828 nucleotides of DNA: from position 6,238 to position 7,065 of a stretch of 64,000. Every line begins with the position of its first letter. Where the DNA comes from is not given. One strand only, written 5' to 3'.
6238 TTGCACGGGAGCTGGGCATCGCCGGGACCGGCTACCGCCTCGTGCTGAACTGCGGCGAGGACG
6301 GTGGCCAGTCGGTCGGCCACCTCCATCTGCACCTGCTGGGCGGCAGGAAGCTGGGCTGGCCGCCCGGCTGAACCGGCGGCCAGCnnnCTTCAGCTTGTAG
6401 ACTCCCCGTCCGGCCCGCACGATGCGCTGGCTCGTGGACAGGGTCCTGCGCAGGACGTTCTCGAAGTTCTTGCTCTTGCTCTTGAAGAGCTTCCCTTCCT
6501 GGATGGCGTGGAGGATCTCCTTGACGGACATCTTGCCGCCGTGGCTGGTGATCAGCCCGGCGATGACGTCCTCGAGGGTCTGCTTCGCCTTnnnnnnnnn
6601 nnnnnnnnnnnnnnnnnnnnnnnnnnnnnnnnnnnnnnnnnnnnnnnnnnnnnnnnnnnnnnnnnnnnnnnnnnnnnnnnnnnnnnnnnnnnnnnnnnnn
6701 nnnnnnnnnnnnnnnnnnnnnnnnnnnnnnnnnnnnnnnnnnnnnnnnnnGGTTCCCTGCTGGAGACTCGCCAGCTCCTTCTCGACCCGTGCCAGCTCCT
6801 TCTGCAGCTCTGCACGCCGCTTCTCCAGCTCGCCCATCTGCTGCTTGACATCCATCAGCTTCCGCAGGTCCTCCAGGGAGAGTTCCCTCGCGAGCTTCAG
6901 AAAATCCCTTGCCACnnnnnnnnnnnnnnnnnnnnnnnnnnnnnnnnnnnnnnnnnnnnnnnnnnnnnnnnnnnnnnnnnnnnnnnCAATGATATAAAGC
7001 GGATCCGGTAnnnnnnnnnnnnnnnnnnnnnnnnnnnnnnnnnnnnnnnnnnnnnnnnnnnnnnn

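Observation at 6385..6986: Rok-like putative nucleoid-associated or xenogeneic-silencer protein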

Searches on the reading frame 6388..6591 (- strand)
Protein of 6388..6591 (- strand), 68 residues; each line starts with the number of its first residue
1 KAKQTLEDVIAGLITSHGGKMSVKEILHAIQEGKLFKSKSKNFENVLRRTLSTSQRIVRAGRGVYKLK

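Call 29: search_solved_structures(query=A2, max_evalue=10, show_alignments=4)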
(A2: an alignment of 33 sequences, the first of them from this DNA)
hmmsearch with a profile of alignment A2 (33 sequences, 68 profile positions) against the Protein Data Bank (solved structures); distinct sequences matched with E-value up to 10: 3.
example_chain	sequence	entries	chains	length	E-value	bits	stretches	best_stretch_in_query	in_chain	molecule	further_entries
8fjf_A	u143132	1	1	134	0.022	17.7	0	11-34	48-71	H10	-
8vxt_A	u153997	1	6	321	0.37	13.8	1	19-48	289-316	Outer mitochondrial transmembrane helix translocase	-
7upr_C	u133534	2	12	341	0.41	13.6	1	19-48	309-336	Outer mitochondrial transmembrane helix translocase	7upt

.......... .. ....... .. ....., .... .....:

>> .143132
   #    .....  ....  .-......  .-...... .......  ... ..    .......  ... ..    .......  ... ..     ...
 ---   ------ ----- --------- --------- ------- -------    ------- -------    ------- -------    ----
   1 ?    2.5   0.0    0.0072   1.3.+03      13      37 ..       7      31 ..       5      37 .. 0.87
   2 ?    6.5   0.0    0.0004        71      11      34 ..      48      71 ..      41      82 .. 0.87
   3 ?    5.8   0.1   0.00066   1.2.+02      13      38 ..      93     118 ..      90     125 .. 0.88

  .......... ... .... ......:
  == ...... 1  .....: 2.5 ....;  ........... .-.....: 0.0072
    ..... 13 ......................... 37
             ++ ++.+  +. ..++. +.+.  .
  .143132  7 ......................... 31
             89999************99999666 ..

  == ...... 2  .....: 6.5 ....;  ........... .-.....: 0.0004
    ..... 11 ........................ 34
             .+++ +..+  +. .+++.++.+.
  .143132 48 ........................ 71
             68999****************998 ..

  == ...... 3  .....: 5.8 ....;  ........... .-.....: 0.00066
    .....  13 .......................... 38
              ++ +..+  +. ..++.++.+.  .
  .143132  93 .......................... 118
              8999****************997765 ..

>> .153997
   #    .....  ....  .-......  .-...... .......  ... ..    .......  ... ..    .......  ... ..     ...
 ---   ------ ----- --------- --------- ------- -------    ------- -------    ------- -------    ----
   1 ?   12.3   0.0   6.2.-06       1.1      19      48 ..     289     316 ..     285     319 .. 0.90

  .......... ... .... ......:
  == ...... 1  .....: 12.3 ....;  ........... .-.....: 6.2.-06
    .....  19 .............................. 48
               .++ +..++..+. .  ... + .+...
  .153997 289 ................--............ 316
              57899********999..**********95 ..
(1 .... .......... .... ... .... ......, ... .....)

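Call 30: find_homologous_proteins(query=A2, max_evalue=0.001)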
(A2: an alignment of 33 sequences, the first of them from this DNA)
Query A2 (33 sequences) (68 aa, profile of the alignment): 51 proteins with E <= 0.001 among 354 candidates.
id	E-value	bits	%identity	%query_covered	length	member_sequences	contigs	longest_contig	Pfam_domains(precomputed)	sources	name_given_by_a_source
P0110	3.1e-29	118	57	96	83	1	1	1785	-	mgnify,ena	mgnify:CR=1 FL=1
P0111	1.0e-27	113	55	96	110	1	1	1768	PF23159.2,PF05066.20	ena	-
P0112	1.3e-27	113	55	99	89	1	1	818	-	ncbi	-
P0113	1.9e-27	113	60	88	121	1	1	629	-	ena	-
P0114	2.9e-27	112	50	91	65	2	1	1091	-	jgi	jgi:hypothetical protein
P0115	3.6e-27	112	60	99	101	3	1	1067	-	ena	-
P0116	6.3e-27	111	55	88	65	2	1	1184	-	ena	-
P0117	7.9e-27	111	49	93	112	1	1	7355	-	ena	-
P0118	1.2e-26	110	57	99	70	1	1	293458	-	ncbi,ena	-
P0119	1.7e-26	110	57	88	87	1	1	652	-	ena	-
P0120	3.3e-26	109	52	96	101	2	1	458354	PF23159.2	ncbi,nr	ncbi:MAG: hypothetical protein IPH09_03140 [bacterium]|nr:hypothetical protein [bacterium]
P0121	3.7e-26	108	58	94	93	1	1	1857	-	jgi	jgi:hypothetical protein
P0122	1.5e-25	106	54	99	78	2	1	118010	-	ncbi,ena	-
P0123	2.7e-25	106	52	90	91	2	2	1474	-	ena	-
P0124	3.8e-25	105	50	94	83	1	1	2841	PF05066.20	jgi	jgi:hypothetical protein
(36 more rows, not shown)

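Call 39: search_protein_representatives(alignment_id=A2)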
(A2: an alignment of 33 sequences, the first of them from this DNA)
Query: 33 sequences, 68 profile positions. Proteins with E-value up to 0.001 (for the whole library): 1368; up to 1e-10: 161; up to 1e-30: 4. The best 150 are listed.
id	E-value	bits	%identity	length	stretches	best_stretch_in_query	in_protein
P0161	4.4e-59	212.2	-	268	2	4-68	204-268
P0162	3.9e-54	196.4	-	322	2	1-67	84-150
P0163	1.3e-53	194.7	-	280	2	4-67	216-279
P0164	1.2e-50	185.2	-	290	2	2-68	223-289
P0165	1.4e-29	117.7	-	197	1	2-67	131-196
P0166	2.0e-29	117.2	-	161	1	2-67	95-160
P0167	5.4e-29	115.8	-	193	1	2-67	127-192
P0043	5.9e-29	115.7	-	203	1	2-67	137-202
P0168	2.2e-28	113.9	-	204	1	2-67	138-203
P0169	3.1e-28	113.4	-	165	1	2-67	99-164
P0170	3.3e-28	113.3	-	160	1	2-67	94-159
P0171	4.7e-28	112.8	-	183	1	2-67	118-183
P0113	6.1e-28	112.5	-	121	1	2-67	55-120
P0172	6.4e-28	112.4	-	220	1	2-67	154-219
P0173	1.2e-27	111.5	-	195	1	2-67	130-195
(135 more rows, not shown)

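Call 42: find_homologous_proteins(query=A3, max_evalue=0.001)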
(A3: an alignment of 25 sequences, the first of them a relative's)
Query A3 (25 sequences) (135 aa, profile of the alignment): 55 proteins with E <= 0.001 among 8000 candidates.
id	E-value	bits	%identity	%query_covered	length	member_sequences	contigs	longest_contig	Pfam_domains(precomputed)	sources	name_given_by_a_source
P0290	1.5e-41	160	44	100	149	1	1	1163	-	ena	-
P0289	2.5e-41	159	48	99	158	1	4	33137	-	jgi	-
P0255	2.5e-40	156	100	100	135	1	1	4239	-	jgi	jgi:hypothetical protein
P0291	1.5e-39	154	32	97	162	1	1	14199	PF05066.20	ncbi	-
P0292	2.3e-39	153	50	99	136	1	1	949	-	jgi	-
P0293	2.4e-39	153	38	100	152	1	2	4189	-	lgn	-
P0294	3.1e-39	153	47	99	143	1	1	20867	-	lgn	-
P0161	7.8e-36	142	35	50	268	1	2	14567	PF23159.2,PF05066.20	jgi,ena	jgi:hypothetical protein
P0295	9.4e-36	141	46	100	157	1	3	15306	-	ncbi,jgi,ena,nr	ncbi:MAG TPA: hypothetical protein VMY37_21540 [Thermoguttaceae bacterium]|nr:hypothetical protein [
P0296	9.4e-36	141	44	96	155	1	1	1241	-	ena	-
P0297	1.6e-35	140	47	100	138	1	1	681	-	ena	-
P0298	2.0e-35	140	48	100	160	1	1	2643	-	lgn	-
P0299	3.9e-35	139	47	100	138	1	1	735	-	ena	-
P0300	4.1e-34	136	43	96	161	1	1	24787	-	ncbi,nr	ncbi:MAG: hypothetical protein SVT52_01950 [Planctomycetota bacterium]|nr:hypothetical protein [Plan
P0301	2.2e-32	130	44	100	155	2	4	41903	-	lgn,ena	-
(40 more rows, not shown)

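Call 63: find_related_loci(query=A2, collection=viral_contigs, flank=5000)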
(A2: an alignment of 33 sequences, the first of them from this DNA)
Query A2 (68 aa) in viral_contigs; peptide patterns used: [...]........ (x = any residue, [..] = any of these).
22 stretches matched a pattern; 5 encode a relative of the query (tblastn E <= 1e-3); 4 distinct loci.
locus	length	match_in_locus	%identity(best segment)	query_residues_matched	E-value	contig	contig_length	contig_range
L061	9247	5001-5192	52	3-66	8e-20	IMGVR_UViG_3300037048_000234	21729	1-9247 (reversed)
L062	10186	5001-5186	48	5-66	6e-18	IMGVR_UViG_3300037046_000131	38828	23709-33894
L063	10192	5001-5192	48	3-66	1e-17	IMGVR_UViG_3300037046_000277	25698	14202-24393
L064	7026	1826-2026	48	1-67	2e-17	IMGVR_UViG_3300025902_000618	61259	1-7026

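Call 67: search_protein_families(library=pfam, proteins=[L063:5528-6670:+, L063:6673-7353:-, L063:3257-4285:+, L063:566-2479:+, L064:2524-4182:+, L064:4245-4976:+, L064:5594-6925:-, L061:5279-6286:+, L061:7124-7873:-, L062:5437-6252:-], max_evalue=0.001)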
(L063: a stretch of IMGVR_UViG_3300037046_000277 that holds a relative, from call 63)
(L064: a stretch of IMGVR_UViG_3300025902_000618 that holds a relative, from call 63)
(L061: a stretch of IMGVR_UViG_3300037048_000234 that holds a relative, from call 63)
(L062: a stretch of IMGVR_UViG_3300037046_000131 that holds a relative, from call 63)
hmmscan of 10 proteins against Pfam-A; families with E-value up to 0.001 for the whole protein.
L063:5528-6670:+ (380 aa): 2 families
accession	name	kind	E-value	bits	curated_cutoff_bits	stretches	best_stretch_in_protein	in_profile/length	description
PF01555.25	N6_N4_Mtase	-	1.6e-56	192.2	26.7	1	50-272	1-219/221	DNA methylase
PF08241.18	Methyltransf_11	-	0.00036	21.6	21.2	0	32-92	45-90/95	Methyltransferase domain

L063:6673-7353:- (226 aa): 1 family
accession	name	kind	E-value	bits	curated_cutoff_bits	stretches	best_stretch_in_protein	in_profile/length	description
PF09195.17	Endonuc-BglII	-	8.8e-06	26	26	1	14-177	1-162/163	Restriction endonuclease BglII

L063:3257-4285:+ (342 aa): 3 families
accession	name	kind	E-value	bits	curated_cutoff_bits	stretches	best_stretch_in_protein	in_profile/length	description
PF00535.33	Glycos_transf_2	-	2.8e-19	70.1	23.3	1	16-117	2-108/168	Glycosyl transferase family 2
PF13641.12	Glyco_tranf_2_3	-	1.6e-14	55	27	2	15-108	4-106/230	Glycosyltransferase like family 2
PF13632.12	Glyco_trans_2_3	-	4.7e-06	27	27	1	92-220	2-120/198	Glycosyl transferase family group 2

L063:566-2479:+ (637 aa): 1 family
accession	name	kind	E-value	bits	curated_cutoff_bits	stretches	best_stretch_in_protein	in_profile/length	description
PF13289.12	SIR2_2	-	2.5e-06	28.1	24.5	1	148-240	2-96/141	SIR2-like domain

L064:2524-4182:+ (552 aa): 3 families
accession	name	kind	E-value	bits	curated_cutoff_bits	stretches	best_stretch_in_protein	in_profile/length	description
PF01555.25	N6_N4_Mtase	-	1.2e-42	146.8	26.7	1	30-360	1-214/221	DNA methylase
PF22722.2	NA-iREase1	-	3.2e-10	40.4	27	1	418-504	18-92/106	NACHT-associated inactive Restriction Endonuclease 1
PF04471.18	Mrr_cat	-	1.5e-07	32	21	1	400-492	5-99/115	Restriction endonuclease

L064:4245-4976:+ (243 aa): 2 families
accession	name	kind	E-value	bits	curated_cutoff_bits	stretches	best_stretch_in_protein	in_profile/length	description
PF20573.4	DUF6782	-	3.7e-06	26.8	27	1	123-181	64-122/241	Putative metallopeptidase family (DUF6782)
PF10263.15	SprT-like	-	0.00013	22.2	25.6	1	122-167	24-79/108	SprT-like family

L064:5594-6925:- (443 aa): 3 families
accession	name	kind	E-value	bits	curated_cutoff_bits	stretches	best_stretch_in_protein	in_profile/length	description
PF00239.26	Resolvase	-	2.5e-22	80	23.3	1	3-85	63-145/145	Resolvase, N terminal domain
PF07508.19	Recombinase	-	3.2e-16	59.9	21.1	1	107-204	1-102/102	Recombinase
PF13408.12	Zn_ribbon_recom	-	5e-16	59.2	25.3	1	219-280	1-58/58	Recombinase zinc beta ribbon domain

L061:5279-6286:+ (335 aa): 2 families
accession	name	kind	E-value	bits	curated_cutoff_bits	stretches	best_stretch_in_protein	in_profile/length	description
PF22558.3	REase-ARP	-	1.6e-43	149.7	27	1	10-334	3-270/270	Restriction Endonuclease associating with ARP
PF20796.3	PDDEXK_13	-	1.4e-10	41.5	27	1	44-333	57-288/290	PD-(D/E)XK nuclease superfamily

L061:7124-7873:- (249 aa): 1 family
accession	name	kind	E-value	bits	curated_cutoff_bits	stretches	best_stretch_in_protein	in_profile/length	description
PF13392.12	HNH_3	-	1.9e-14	53.4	24.8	1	54-97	2-44/46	HNH endonuclease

L062:5437-6252:- (271 aa): 1 family
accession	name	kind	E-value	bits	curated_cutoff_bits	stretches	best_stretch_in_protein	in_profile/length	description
PF17419.7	MauJ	-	3e-10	41.4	28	1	134-247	1-115/116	Methylamine utilization protein MauJ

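Call 68: search_protein_families(library=padloc, proteins=[L063:566-2479:+, L061:5279-6286:+, L064:2524-4182:+, L063:5528-6670:+], max_evalue=0.001)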
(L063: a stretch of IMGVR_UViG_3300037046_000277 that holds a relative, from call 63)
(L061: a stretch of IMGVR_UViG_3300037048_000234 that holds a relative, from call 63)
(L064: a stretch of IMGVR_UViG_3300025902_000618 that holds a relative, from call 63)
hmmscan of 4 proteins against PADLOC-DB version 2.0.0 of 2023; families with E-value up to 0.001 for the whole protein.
L063:566-2479:+ (637 aa): 0 families

L061:5279-6286:+ (335 aa): 0 families

L064:2524-4182:+ (552 aa): 69 families (the best 25 are shown)
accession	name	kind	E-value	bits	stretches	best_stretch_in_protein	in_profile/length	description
PDLC03354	MTase_II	-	4.2e-65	218.4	2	104-373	126-386/425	Type II methyltransferase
PDLC03339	MTase_II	-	4.1e-56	188.5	3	288-376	191-278/399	Type II methyltransferase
PDLC03300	MTase_II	-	1.5e-47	160.1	2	9-203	11-183/302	Type II methyltransferase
PDLC03636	MTase_III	-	2.4e-36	123.7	2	106-186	95-176/575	Type III methyltransferase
PDLC03299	MTase_II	-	1.6e-34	117.8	3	282-370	171-258/296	Type II methyltransferase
PDLC03644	MTase_III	-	2.8e-33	113.5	1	107-372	109-396/542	Type III methyltransferase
PDLC03633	MTase_III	-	1.8e-32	110.8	2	306-415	290-391/616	Type III methyltransferase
PDLC03371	MTase_II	-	2.2e-32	110.6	2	285-370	169-253/260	Type II methyltransferase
PDLC03638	MTase_III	-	3.7e-30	102.9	1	106-374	430-682/816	Type III methyltransferase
PDLC03635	MTase_III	-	1.8e-28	97.7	2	106-195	267-361/708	Type III methyltransferase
PDLC03634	MTase_III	-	2.4e-28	97.4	1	7-344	92-425/621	Type III methyltransferase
PDLC03641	MTase_III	-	1.3e-25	88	2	100-348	177-431/657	Type III methyltransferase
PDLC03216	MTase_II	-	7.5e-23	79.1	1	297-373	184-259/364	Type II methyltransferase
PDLC03320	MTase_II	-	1.6e-22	78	1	290-371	196-276/289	Type II methyltransferase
PDLC03265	MTase_II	-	1.1e-21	75.7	2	292-371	251-330/333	Type II methyltransferase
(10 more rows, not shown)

L063:5528-6670:+ (380 aa): 61 families (the best 25 are shown)
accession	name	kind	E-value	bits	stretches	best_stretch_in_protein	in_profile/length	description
PDLC03230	MTase_II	-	8.1e-122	405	1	22-342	27-348/360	Type II methyltransferase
PDLC03299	MTase_II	-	1.6e-73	245.8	1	27-278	11-259/296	Type II methyltransferase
PDLC03371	MTase_II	-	6.5e-50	168.1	1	27-279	7-255/260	Type II methyltransferase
PDLC03320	MTase_II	-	2e-44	149.9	1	14-277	14-275/289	Type II methyltransferase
PDLC03387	MTase_II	-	5.5e-42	141.9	2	109-281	125-281/289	Type II methyltransferase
PDLC03353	MTase_II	-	3.6e-40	136.1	1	29-276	8-250/260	Type II methyltransferase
PDLC03350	MTase_II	-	8.5e-37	125.2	1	22-277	48-296/312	Type II methyltransferase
PDLC03216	MTase_II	-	1.5e-35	120.9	1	25-278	6-257/364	Type II methyltransferase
PDLC03738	oMTase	-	4.3e-33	112.5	2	71-277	78-266/376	orphan methyltransferase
PDLC03327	MTase_II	-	6e-31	105.9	1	36-263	45-271/319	Type II methyltransferase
PDLC03295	MTase_II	-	2.4e-29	100.7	2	137-290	132-281/292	Type II methyltransferase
PDLC03300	MTase_II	-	4e-27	93.1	2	128-279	134-279/302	Type II methyltransferase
PDLC03238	MTase_II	-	1.7e-26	91.2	1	28-278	121-365/428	Type II methyltransferase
PDLC03337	MTase_II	-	6.1e-26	89.3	1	31-283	9-253/264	Type II methyltransferase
PDLC03265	MTase_II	-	1.9e-23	81.5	2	197-277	252-329/333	Type II methyltransferase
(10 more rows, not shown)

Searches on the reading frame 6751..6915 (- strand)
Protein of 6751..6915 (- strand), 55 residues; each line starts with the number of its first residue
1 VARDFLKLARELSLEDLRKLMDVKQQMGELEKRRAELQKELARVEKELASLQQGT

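Call 62: search_solved_structures(query=A4, max_evalue=1, show_alignments=0)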
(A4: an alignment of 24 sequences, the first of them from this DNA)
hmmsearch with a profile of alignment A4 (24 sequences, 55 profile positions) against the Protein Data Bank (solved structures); distinct sequences matched with E-value up to 1: 62 (the best 60 are shown).
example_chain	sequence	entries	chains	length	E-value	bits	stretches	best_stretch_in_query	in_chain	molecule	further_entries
9tlt_A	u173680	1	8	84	9.7e-05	25.3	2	26-51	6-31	Sc-apCC-2-KLHL20-4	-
9tls_A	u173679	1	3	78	0.00012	24.9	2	26-54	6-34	Sc-apCC-2-KLHL20-3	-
9tlv_A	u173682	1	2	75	0.0044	20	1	26-54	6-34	Sc-apCC-2-MCL-1-3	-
9tln_A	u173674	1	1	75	0.0077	19.2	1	26-51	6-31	Sc-apCC-2-BCL-xL-2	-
2jgo_A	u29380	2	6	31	0.017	18.1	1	28-54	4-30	COIL SER L9C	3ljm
8snb_8J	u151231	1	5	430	0.018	18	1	25-51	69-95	Tektin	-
9tlw_A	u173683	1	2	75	0.029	17.3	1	25-51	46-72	Sc-apCC-2-MCL-1-4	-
7x5d_A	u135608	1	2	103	0.033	17.2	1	19-51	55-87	Lamin-A/C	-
2x6p_A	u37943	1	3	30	0.035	17.1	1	28-52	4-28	COIL SER L19C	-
1l8d_A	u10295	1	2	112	0.036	17.1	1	23-52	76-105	DNA double-strand break repair rad50 ATPase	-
9tll_A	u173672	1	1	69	0.041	16.9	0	29-49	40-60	Sc-apCC-2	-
9tlm_A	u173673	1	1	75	0.057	16.4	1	26-51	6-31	Sc-apCC-2-MCL-1-1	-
1cos_A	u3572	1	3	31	0.06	16.3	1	28-54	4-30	COILED SERINE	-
3iy9_H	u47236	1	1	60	0.062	16.3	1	22-43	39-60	50S ribosomal protein L9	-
6i7v_CH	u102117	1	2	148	0.064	16.2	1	22-44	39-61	50S ribosomal protein L9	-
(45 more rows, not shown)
